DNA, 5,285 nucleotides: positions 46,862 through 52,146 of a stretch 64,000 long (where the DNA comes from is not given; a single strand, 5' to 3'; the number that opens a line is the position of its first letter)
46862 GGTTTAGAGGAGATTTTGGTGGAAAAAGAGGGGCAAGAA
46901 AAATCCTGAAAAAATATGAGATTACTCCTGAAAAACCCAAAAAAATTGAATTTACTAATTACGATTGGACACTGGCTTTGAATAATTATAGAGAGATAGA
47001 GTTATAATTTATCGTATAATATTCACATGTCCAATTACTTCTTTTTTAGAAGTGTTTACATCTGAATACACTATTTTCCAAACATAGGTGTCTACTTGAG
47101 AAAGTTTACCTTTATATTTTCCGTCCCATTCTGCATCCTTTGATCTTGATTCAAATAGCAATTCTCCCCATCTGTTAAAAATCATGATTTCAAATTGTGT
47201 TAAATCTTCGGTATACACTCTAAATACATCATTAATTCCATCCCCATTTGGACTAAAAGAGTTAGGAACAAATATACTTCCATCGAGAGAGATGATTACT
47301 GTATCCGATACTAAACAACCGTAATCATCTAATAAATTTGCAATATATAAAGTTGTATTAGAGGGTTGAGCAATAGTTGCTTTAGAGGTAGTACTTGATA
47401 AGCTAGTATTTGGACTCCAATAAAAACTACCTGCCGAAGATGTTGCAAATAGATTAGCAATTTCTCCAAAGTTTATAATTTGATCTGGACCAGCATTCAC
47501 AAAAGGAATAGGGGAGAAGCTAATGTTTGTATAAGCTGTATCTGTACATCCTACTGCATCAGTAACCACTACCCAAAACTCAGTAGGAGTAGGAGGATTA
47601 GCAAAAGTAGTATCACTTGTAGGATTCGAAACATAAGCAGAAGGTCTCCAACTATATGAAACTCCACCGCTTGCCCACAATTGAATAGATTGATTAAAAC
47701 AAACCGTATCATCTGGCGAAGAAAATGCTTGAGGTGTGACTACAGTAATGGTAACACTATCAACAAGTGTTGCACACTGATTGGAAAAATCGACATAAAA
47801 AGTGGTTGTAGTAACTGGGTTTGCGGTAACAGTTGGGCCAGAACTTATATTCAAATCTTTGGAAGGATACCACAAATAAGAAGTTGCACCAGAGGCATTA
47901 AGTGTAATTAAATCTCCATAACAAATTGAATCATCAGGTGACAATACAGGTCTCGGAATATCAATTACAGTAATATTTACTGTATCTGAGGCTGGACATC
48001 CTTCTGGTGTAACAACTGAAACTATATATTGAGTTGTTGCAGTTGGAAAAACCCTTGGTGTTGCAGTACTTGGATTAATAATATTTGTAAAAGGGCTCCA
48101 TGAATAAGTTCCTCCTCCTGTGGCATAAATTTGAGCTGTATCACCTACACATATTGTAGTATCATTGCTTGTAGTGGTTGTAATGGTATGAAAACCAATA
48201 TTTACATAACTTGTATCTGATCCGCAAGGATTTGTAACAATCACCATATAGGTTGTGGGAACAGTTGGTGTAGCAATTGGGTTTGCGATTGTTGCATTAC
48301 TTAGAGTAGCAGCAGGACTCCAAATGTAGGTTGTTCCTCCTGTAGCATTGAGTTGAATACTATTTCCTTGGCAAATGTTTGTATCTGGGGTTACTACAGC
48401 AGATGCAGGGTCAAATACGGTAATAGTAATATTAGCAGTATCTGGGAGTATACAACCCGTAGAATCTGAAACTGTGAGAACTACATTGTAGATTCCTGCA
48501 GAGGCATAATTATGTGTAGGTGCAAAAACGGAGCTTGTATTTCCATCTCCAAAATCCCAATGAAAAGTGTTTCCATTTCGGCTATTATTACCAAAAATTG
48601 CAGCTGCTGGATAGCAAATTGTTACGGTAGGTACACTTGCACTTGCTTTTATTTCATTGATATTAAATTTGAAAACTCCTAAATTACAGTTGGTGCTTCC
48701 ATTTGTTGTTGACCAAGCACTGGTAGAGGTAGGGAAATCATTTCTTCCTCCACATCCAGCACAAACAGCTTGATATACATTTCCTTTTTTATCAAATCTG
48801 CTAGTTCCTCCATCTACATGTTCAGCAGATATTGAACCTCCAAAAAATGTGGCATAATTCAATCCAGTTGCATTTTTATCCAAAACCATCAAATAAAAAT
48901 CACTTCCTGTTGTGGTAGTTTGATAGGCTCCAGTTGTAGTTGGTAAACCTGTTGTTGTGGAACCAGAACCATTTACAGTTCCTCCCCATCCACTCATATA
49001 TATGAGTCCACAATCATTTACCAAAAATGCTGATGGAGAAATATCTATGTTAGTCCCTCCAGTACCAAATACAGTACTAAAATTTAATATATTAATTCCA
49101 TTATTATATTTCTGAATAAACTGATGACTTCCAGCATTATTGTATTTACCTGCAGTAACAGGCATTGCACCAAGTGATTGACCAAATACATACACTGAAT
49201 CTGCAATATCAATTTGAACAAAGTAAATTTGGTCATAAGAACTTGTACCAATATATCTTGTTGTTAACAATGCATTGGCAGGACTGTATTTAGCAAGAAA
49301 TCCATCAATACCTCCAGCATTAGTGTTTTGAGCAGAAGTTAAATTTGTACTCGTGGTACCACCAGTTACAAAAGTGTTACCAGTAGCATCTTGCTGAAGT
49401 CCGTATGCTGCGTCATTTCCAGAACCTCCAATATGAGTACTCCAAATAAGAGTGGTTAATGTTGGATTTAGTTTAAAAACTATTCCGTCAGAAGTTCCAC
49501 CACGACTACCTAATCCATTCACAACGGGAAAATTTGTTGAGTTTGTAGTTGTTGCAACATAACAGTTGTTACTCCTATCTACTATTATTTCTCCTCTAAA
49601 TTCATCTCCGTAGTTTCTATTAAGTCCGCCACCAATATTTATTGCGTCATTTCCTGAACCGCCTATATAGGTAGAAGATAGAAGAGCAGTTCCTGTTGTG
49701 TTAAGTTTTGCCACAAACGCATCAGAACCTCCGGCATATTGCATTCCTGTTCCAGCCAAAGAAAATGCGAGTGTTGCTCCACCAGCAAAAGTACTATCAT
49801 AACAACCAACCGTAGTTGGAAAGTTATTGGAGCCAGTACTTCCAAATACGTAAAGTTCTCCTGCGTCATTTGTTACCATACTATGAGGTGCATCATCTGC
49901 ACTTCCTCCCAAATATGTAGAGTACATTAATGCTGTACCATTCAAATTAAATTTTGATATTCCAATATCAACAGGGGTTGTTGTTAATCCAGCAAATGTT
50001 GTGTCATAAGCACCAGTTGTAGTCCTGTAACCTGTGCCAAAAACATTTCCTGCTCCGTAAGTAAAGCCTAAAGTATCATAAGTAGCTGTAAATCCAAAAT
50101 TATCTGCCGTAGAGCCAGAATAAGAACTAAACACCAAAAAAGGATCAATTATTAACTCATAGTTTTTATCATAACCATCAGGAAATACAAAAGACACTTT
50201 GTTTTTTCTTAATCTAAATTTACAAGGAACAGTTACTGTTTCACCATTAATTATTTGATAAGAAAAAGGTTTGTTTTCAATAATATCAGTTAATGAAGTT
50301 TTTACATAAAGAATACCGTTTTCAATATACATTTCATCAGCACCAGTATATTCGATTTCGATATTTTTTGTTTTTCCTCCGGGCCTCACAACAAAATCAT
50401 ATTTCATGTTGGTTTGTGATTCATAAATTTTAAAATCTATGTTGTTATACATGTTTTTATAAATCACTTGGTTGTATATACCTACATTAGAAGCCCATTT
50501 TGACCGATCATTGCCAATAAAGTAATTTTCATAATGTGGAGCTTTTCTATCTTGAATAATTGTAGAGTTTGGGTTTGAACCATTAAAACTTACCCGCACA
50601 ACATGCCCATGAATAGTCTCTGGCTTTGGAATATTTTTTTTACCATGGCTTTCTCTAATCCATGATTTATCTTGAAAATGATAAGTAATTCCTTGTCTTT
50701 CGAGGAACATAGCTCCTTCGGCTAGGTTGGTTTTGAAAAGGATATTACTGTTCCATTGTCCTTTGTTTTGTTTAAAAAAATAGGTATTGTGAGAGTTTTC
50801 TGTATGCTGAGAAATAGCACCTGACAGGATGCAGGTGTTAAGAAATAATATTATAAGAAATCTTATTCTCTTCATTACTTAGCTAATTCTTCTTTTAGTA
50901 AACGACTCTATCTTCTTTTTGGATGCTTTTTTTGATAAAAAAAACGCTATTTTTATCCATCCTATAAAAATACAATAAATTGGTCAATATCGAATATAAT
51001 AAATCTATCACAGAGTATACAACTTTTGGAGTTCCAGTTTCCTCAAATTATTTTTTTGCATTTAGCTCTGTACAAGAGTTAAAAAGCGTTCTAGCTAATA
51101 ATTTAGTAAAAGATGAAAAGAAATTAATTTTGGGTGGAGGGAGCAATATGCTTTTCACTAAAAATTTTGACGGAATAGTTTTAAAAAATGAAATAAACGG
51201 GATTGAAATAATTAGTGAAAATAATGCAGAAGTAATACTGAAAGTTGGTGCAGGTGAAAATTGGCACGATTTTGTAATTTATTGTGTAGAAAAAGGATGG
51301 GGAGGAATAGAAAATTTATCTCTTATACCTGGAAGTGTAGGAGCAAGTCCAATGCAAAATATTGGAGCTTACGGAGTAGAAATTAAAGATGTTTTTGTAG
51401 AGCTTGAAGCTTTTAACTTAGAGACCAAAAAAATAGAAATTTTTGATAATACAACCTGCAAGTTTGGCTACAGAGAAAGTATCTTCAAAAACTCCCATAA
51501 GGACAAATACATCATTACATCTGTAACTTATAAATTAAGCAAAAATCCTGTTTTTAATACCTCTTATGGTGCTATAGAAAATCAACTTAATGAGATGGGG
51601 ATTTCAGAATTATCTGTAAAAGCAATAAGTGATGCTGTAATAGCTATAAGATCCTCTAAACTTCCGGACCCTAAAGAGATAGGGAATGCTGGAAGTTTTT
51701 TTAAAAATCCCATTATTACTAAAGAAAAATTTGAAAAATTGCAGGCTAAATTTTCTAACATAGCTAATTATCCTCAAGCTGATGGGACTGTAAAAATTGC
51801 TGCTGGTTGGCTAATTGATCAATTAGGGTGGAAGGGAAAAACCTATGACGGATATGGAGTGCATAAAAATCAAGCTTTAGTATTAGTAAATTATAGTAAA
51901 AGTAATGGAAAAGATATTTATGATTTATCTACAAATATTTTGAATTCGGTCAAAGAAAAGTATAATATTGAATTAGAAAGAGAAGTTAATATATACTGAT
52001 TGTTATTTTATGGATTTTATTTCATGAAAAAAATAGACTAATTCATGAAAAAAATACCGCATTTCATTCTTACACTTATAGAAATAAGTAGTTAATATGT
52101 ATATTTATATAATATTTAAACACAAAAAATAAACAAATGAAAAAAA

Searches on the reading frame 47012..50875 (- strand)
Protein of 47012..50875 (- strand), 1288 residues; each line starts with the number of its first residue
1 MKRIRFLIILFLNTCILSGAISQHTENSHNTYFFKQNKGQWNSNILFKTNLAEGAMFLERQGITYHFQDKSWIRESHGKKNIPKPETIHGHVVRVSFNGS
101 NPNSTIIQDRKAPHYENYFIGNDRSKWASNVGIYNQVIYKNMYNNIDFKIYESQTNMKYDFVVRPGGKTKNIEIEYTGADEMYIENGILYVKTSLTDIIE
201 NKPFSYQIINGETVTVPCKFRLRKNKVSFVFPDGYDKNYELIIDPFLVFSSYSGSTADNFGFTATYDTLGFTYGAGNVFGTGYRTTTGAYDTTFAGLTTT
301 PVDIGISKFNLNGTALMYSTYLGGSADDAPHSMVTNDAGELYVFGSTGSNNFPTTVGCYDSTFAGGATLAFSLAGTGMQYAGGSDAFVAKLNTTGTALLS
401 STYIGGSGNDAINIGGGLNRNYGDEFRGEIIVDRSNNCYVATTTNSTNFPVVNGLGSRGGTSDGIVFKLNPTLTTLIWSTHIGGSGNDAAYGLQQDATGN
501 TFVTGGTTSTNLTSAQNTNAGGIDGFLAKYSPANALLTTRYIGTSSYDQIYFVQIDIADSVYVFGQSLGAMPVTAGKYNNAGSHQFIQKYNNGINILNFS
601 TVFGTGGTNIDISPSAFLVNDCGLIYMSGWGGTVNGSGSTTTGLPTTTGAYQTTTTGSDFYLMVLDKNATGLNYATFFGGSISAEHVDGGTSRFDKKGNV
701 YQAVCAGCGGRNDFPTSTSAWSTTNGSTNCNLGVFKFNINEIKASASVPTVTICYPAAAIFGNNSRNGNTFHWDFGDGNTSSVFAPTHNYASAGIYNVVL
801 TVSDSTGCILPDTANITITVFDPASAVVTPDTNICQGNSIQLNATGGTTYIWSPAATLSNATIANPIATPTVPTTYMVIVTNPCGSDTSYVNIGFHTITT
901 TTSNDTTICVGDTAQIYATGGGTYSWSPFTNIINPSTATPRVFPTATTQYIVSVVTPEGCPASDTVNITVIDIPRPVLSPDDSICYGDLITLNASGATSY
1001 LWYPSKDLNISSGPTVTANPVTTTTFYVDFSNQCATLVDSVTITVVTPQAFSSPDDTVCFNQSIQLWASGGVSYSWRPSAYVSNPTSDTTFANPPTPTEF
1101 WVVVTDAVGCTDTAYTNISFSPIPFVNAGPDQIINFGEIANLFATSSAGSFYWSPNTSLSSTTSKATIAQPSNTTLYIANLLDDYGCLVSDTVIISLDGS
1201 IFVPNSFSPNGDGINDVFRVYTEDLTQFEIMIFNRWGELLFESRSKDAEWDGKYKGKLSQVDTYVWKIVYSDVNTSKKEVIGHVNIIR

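Call 14: search_protein_families(library=pfam, proteins=[window:47012-50875:-], max_evalue=0.01)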
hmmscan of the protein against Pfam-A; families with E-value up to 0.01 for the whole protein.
window:47012-50875:- (1288 aa): 6 families
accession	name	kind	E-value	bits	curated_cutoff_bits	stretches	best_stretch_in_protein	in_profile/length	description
PF25778.1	DUF7948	-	7e-72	242.4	27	1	34-245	1-213/214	Domain of unknown function (DUF7948)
PF13585.12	CHU_C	-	5e-17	62.2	27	1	1202-1278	2-81/86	CHU_C Type IX secretion signal domain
PF18911.6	PKD_4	-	6.9e-15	55.3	27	1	767-819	33-84/85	PKD domain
PF19081.6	Ig_7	-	5.7e-09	36.6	27.3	1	976-1045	4-82/84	Ig-like domain CHU_C associated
PF06739.17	SBBP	-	1.6e-06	28.4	20.5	1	318-353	2-38/38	Beta-propeller repeat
PF00801.26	PKD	-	3.1e-06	27.5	23.5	1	770-807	31-70/80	PKD domain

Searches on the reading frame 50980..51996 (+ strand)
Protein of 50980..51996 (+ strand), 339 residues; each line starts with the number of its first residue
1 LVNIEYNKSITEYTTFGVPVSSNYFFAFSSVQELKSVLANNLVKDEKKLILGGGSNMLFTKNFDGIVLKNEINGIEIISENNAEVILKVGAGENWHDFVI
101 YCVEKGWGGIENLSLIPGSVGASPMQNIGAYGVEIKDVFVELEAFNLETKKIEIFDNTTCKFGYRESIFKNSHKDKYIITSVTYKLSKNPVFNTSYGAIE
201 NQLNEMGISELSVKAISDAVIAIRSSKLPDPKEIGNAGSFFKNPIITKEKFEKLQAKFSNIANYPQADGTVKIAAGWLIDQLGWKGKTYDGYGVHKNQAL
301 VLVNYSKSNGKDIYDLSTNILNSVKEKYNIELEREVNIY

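Call 14: search_protein_families(library=pfam, proteins=[window:50980-51996:+], max_evalue=0.01)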
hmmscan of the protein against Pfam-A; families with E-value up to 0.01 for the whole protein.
window:50980-51996:+ (339 aa): 2 families
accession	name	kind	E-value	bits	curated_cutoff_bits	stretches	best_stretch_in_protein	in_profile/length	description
PF02873.21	MurB_C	-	2.1e-25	89.2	27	1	216-338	2-98/99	UDP-N-acetylenolpyruvoylglucosamine reductase, C-terminal domain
PF01565.28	FAD_binding_4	-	2.7e-20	72.9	26.4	1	25-146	4-130/139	FAD binding domain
